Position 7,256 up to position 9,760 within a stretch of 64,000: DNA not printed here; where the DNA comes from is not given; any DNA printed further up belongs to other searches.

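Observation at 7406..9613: Patatin phospholipase gated by two non-equivalent cyclic-nucleotide-binding domains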

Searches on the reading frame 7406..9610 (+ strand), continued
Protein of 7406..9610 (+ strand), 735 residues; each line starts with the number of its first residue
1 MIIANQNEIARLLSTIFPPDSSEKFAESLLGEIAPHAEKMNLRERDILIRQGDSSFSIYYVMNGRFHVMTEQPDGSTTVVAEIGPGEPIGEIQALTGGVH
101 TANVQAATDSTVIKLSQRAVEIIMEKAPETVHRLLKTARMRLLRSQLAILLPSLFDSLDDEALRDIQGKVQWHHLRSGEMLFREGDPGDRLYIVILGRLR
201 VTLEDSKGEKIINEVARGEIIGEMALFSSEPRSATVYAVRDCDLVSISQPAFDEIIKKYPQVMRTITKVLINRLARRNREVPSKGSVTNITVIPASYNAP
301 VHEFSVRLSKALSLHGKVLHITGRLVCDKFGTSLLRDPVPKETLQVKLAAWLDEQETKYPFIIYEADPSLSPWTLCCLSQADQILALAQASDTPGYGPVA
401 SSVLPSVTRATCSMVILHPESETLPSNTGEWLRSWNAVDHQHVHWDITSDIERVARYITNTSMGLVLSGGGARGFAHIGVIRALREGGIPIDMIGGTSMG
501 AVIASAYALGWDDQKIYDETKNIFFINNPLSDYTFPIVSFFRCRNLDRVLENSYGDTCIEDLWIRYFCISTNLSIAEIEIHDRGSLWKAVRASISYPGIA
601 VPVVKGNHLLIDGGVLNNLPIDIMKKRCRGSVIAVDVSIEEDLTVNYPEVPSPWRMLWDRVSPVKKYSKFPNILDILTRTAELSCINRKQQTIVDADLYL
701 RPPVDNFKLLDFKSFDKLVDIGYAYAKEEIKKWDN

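Call 59: search_protein_families(library=pfam, proteins=[L003:7000-9675:+, L010:4764-9233:+, L029:1-2565:+, L065:7964-9688:+, L064:7146-9176:+, L040:11728-13710:-, L044:7520-9964:+, L007:12166-13452:-, L139:9075-9905:+, L168:8977-9885:+], max_evalue=0.00001)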
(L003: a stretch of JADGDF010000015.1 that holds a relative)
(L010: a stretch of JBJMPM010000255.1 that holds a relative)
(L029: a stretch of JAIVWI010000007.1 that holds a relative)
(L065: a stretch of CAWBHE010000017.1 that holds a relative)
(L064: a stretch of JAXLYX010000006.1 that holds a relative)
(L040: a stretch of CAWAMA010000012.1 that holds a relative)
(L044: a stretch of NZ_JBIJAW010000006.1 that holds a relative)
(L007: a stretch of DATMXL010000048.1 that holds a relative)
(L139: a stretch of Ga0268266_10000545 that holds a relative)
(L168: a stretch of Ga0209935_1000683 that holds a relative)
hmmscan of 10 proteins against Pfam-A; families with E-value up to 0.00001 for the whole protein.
L003:7000-9675:+ (892 aa): 3 families
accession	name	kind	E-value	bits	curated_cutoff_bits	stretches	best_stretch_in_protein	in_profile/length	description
PF00563.25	EAL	-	5.3e-76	255.5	31.3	1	645-872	12-236/236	EAL domain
PF05226.16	CHASE2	-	2.6e-64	217.7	26.3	1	36-368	2-256/257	CHASE2 domain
PF00990.26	GGDEF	-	1.6e-26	93.4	23.8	1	431-582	2-157/161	Diguanylate cyclase, GGDEF domain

L010:4764-9233:+ (1490 aa): 8 families
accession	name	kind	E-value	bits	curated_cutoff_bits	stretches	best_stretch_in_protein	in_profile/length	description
PF02518.31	HATPase_c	-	5.9e-32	110.9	26.4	1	1379-1486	2-110/111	Histidine kinase-, DNA gyrase B-, and HSP90-like ATPase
PF08448.16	PAS_4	-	1.5e-24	86.8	23.1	2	982-1081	2-110/110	PAS fold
PF00989.32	PAS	-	1e-15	58.1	22.6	2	976-1065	2-96/113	PAS fold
PF13188.13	PAS_8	-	1.2e-13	50.8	21.8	1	837-890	1-55/65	PAS domain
PF13426.13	PAS_9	-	1.6e-12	48.1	27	0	847-949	1-103/103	PAS domain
PF00512.31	HisKA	-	2.8e-11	43.7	26.9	1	1264-1332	2-66/66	His Kinase A (phospho-acceptor) domain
PF01590.32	GAF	-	1.1e-08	36.1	22.4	1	1118-1248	19-133/133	GAF domain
PF13185.12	GAF_2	-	1.9e-07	31.8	28.6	1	1121-1249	23-136/136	GAF domain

L029:1-2565:+ (855 aa): 4 families
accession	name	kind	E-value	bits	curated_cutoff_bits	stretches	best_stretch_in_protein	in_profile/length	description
PF00072.30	Response_reg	-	4.8e-46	156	30.2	2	496-610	1-110/111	Response regulator receiver domain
PF07695.17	7TMR-DISM_7TM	-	1.4e-40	139.9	29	1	2-200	5-203/205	7TM diverse intracellular signalling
PF02518.31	HATPase_c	-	5.1e-29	101.4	26.4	1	350-464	1-109/111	Histidine kinase-, DNA gyrase B-, and HSP90-like ATPase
PF00512.31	HisKA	-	6.1e-23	81.1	26.9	1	238-302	1-65/66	His Kinase A (phospho-acceptor) domain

L065:7964-9688:+ (575 aa): 7 families
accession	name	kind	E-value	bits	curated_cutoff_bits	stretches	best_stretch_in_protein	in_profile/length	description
PF00990.26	GGDEF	-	5.4e-45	153.5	23.8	1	411-566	1-159/161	Diguanylate cyclase, GGDEF domain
PF00989.32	PAS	-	1.9e-42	144.3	22.6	3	287-390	2-106/113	PAS fold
PF13426.13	PAS_9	-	4.7e-42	142.9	27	3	296-399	1-103/103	PAS domain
PF08448.16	PAS_4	-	5.9e-31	107.4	23.1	3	292-402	1-110/110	PAS fold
PF08447.18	PAS_3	-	9.6e-29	99.9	25.6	2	310-391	3-86/89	PAS fold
PF13188.13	PAS_8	-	3.8e-25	87.3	21.8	2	167-219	2-55/65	PAS domain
PF24820.1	Diguanyl_cycl_sensor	-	1.3e-07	32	28.1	0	179-230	10-62/109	Diguanylate cyclase-like sensor domain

L064:7146-9176:+ (677 aa): 8 families
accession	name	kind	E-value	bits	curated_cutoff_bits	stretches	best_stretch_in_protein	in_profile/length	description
PF02518.31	HATPase_c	-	7.6e-27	94.4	26.4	1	424-532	3-109/111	Histidine kinase-, DNA gyrase B-, and HSP90-like ATPase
PF13426.13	PAS_9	-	3.3e-16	59.9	27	1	75-167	7-102/103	PAS domain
PF00072.30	Response_reg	-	2e-15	57.4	30.2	1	557-666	1-110/111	Response regulator receiver domain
PF00989.32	PAS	-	1.4e-14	54.5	22.6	1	182-290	2-113/113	PAS fold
PF13188.13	PAS_8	-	1.9e-13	50.2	21.8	1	181-223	1-44/65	PAS domain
PF08447.18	PAS_3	-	4.4e-08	33.7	25.6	0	203-275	2-75/89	PAS fold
PF08448.16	PAS_4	-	8.6e-08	32.8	23.1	0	78-171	14-110/110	PAS fold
PF00512.31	HisKA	-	2.5e-07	31.1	26.9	1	309-377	2-61/66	His Kinase A (phospho-acceptor) domain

L040:11728-13710:- (661 aa): 4 families
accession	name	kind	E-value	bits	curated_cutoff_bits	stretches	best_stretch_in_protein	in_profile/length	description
PF00069.31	Pkinase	-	2.6e-58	197.9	31.7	1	23-275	1-255/263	Protein kinase domain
PF07714.23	PK_Tyr_Ser-Thr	-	6.9e-39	134.1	23.1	1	25-272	3-250/258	Protein tyrosine and serine/threonine kinase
PF03109.22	ABC1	-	4.6e-07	29.7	22.9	1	92-174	139-220/244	ABC1 atypical kinase-like domain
PF01636.29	APH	-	8.6e-07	29.4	23.2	0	65-138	37-108/239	Phosphotransferase enzyme family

L044:7520-9964:+ (815 aa): 2 families
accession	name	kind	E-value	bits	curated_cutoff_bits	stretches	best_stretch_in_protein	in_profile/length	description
PF00027.35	cNMP_binding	-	5.8e-18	65.1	27.5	1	43-129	2-87/89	Cyclic nucleotide-binding domain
PF00305.24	Lipoxygenase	-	1.1e-07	31.2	23.6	1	440-556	290-407/673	Lipoxygenase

L007:12166-13452:- (429 aa): 2 families
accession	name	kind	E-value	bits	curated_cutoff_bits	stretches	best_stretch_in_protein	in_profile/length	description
PF07228.17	SpoIIE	-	1.1e-38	133.5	25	1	228-428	2-191/192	Stage II sporulation protein E (SpoIIE)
PF00027.35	cNMP_binding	-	2.6e-21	75.8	27.5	1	39-125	3-88/89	Cyclic nucleotide-binding domain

L139:9075-9905:+ (277 aa): 3 families
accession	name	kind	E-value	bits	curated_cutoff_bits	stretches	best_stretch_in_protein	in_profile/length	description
PF13561.12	adh_short_C2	-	5e-41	141.3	27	1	39-275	8-236/236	Enoyl-(Acyl carrier protein) reductase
PF00106.31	adh_short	-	6.9e-30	104.4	26.6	1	29-219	2-182/195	short chain dehydrogenase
PF01370.27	Epimerase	-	7.9e-06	25.9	20.9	0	31-205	2-161/240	NAD dependent epimerase/dehydratase family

L168:8977-9885:+ (303 aa): 3 families
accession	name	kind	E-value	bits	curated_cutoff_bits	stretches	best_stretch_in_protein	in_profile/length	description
PF13561.12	adh_short_C2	-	4.9e-40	138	27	1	67-301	8-236/236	Enoyl-(Acyl carrier protein) reductase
PF00106.31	adh_short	-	9.6e-30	103.9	26.6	1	57-247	2-182/195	short chain dehydrogenase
PF08659.16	KR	-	1.3e-07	32.2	22.6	1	59-169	4-122/180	KR domain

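Call 60: predict_structure(alignment_id=A1)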
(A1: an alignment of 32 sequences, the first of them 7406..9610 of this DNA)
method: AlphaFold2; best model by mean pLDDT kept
length: 735 residues; sequences in the alignment: 32
mean_pLDDT: 82.0   pTM: 0.77
mean pLDDT of the five models: 82.0, 81.9, 81.0, 80.0, 78.5
residues with pLDDT >= 90: 251; 70-90: 373; 50-70: 76; < 50: 35
segments of 3 or more residues with pLDDT < 50: 279-285, 534-538, 641-645, 673-677, 679-684
pLDDT, mean of each block of 10 residues (from residue 1): 70 71 65 88 92 85 90 76 87 79 90 90 81 83 85 81 87 90 91 91 80 85 87 89 92 90 85 64 56 93 96 93 84 54 75 85 91 86 92 84 82 92 86 91 92 92 92 91 93 93 94 90 77 50 74 90 94 81 93 75 77 80 85 84 47 60 52 47 53 79 83 89 94 83
secondary structure, 60 per line:
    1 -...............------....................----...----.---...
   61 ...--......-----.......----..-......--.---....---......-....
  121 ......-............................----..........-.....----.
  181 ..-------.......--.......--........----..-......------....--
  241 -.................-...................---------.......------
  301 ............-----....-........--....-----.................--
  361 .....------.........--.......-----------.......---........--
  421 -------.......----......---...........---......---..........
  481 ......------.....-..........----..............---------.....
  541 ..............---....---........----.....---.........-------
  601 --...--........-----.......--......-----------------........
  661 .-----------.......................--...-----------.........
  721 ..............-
elements in order (helices of 4 or more, strands of 3 or more residues): H2-16 H23-36 E37-42 E47-49 E58-63 E66-71 E77-83 H91-96 E103-106 E110-115 H117-126 H128-155 H160-169 E171-175 E180-182 E190-196 E199-205 E208-215 H223-228 E235-238 E242-248 H249-258 H260-278 E288-294 H301-312 E318-321 H323-330 H333-336 H342-358 E361-365 H372-380 E383-389 H401-407 E411-418 H428-434 E439-444 H448-458 E462-467 H471-486 E493-497 H499-508 H513-526 H536-554 E565-572 E577-581 H586-593 E603-605 E608-612 H621-627 E630-635 H653-661 H673-695 E698-700 H712-734

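Call 62: fold_search(model_id=the predicted structure, library=pdb)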
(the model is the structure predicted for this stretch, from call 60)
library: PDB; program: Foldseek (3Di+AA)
matches with E <= 10: 1433; with E <= 0.001: 693
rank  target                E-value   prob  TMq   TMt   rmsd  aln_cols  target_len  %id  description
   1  5j3u                  5.7e-19  1.00  0.16  0.42  12.6       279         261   19  Co-crystal structure of the regulatory domain of Toxoplasma gondii PKA with cAMP (released 2016-04-20)
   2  6rsx                  3.6e-18  1.00  0.18  0.44  10.3       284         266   20  Regulatory Subunit of cAMP-dependant Protein Kinase A from Euglena gracilis at 1.6 A resolution (released 2020-10-28)
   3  5fya_A                3.8e-18  1.00  0.30  0.81   4.8       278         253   28  Cubic crystal of the native PlpD (released 2016-04-06)
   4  4z07_C                1.6e-17  1.00  0.17  0.44  16.3       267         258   22  Co-crystal structure of the tandem CNB (CNB-A/B) domains of human PKG I beta with cGMP (released 2016-04-13)
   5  3shr_A                2.3e-17  1.00  0.17  0.39  18.8       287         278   21  Crystal Structure of cGMP-dependent Protein Kinase Reveals Novel Site of Interchain Communication (released 2011-09-21)
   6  5kbf_A                4.1e-17  1.00  0.19  0.39   9.6       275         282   18  cAMP bound PfPKA-R (141-441) (released 2016-10-12)
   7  1cx4                  4.3e-17  1.00  0.17  0.43  13.2       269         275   18  CRYSTAL STRUCTURE OF A DELETION MUTANT OF THE TYPE II BETA REGULATORY SUBUNIT OF CAMP-DEPENDENT PROTEIN KINASE (released 2001-03-07)
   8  2qcs_B                5.6e-17  1.00  0.16  0.35  16.8       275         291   20  A complex structure between the Catalytic and Regulatory subunit of Protein Kinase A that represents the inhibited sta (released 2007-11-06)
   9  4jva                  5.9e-17  1.00  0.17  0.44  13.6       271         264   19  Crystal Structure of RIIbeta(108-402) bound to HE33, a N6 di-propyl substituted cAMP analog (released 2013-09-18)
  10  5fya_B                6.2e-17  1.00  0.30  0.81   4.9       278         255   29  Cubic crystal of the native PlpD (released 2016-04-06)
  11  6h4g_A                7.6e-17  1.00  0.16  0.39  11.8       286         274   17  Regulatory subunit of a cAMP-independent protein kinase A from Trypanosoma brucei: E311A, T318R, V319A mutant bound to (released 2019-08-14)
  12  1rl3_B                8.9e-17  1.00  0.16  0.43  10.3       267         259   18  Crystal structure of cAMP-free R1a subunit of PKA (released 2004-07-06)
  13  4z07_A                9.3e-17  1.00  0.17  0.42  16.5       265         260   23  Co-crystal structure of the tandem CNB (CNB-A/B) domains of human PKG I beta with cGMP (released 2016-04-13)
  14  3j4q_B                1.5e-16  1.00  0.17  0.30  17.5       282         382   19  Pseudo-atomic model of the AKAP18-PKA complex in a bent conformation derived from electron microscopy (released 2013-11-13)
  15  2qvs_B                1.7e-16  1.00  0.17  0.37  17.5       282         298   18  Crystal Structure of Type IIa Holoenzyme of cAMP-dependent Protein Kinase (released 2007-10-23)
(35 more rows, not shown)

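Call 73: list_cluster_members(proteins=[P0001, P0121, P0002])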
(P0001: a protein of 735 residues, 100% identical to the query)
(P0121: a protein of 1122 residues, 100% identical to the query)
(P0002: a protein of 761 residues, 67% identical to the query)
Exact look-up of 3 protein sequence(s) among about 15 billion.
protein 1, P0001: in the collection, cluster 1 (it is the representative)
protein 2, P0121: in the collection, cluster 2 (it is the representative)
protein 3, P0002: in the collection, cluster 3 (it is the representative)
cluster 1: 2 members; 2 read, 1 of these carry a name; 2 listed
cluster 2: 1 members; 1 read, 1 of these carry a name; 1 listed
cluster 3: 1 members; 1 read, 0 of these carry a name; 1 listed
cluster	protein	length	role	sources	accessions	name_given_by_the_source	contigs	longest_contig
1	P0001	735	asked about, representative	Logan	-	-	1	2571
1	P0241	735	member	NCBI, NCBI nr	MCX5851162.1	MAG: cyclic nucleotide-binding and patatin-like phospholipase domain-containing protein ... | cyclic nucleotide-binding and patatin-like phospholipase domain-containing protein ...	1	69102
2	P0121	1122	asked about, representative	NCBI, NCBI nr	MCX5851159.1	MAG: AAA family ATPase [Deltaproteobacteria bacterium] | AAA family ATPase [Deltaproteobacteria bacterium]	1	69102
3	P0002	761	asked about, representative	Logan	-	-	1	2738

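Call 94: search_dna_similar(query=window:7406-9610:+, collection=plasmids, mode=protein, max_evalue=1e-20, max_rows=12)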
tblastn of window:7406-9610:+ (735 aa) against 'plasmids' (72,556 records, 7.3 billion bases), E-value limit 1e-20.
Records with a match: 28; places in all: 28; records where one place covers at least 80% of the query: 1.
Best place of each record, by identity: <60% 28.
By first word of the organism name: Ensifer 9; Mycetohabitans 4; Riemerella 3; Sinorhizobium 2; Methylobacterium 2; Bacillus 2; Polaromonas 2; Paracoccus 1; Rhizobium 1; Chondrinema 1; and 1 more.
By predicted mobility (MOB-suite, as given by PLSDB): non-mobilizable 23; conjugative 4; mobilizable 1.
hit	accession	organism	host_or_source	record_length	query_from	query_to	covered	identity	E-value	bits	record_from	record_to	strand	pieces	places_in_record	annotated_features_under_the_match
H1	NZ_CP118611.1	Ensifer adhaerens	Pure isolate,Rhizosphere of Cyperus ...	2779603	133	733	82%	31.6%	2e-83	297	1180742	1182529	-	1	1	none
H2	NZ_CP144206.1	Sinorhizobium chiapasense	mixed culture,rhizosphere soil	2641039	175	733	76%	32.5%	9e-81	289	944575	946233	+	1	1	none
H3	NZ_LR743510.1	Methylobacterium bullatum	-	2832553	154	732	79%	30.4%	4e-67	249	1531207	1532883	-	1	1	none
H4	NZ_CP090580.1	Methylobacterium radiotolerans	Pure isolate,Urban soil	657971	151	730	79%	30.3%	7e-67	248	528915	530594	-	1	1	patatin-like phospholipase family protein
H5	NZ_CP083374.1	Ensifer canadensis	Melilotus albus,Cell Culture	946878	175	703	72%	32.4%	9e-77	277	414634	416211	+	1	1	patatin-like phospholipase family protein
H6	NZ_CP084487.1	Ensifer adhaerens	cellculture,soil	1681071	175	732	76%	30.6%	1e-74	271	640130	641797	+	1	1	none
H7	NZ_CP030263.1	Ensifer adhaerens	Zea mays,whole organism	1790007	175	732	76%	30.3%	1e-75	274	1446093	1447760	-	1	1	none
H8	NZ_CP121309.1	Ensifer adhaerens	bacterial colony,soil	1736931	175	732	76%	30.3%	4e-75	272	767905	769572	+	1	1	none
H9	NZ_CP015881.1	Ensifer adhaerens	silty clay loam soil (pH 6.1)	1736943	175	732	76%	30.3%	4e-75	272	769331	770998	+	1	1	none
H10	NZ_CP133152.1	Sinorhizobium chiapasense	Acaciella angustissima,cell culture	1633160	175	732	76%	30.2%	5e-76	275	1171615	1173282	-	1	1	none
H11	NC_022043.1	Paracoccus aminophilus JCM 7686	-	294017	178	725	75%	30.7%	3e-51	201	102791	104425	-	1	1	cyclic nucleotide-binding and patatin-like phospholipase ...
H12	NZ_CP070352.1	Ensifer sp. PDNC004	cell culture,Plastic debris in ...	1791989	175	732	76%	29.9%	2e-75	273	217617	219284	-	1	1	none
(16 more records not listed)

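Call 95: search_dna_similar(query=window:7406-9610:+, collection=phages, mode=protein, max_evalue=1e-10, max_rows=8)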
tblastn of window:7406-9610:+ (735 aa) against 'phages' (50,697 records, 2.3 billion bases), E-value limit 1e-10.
Records with a match: 5; places in all: 7; records where one place covers at least 80% of the query: 0.
Best place of each record, by identity: <60% 5.
By first word of the organism name: Bacteriophage 3; Acinetobacter 2.
By host as written in the record: - 5.
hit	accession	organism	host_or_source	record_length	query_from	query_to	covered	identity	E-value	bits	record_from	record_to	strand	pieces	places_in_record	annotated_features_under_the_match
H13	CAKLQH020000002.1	Acinetobacter phage MD-2021a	not known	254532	475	734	35%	25.4%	7e-14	82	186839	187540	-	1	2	rssA_2: patatin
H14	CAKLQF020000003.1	Acinetobacter phage MD-2021a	not known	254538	475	734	35%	25.4%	7e-14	82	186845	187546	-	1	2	rssA_2: patatin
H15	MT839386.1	Bacteriophage sp.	human fecal samples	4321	480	734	35%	25.6%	7e-18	94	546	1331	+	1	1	record has no annotation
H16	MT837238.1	Bacteriophage sp.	human fecal samples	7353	463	636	24%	33.2%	1e-19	100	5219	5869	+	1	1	record has no annotation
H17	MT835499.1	Bacteriophage sp.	human fecal samples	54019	154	278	17%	32.5%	8e-13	79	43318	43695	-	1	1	record has no annotation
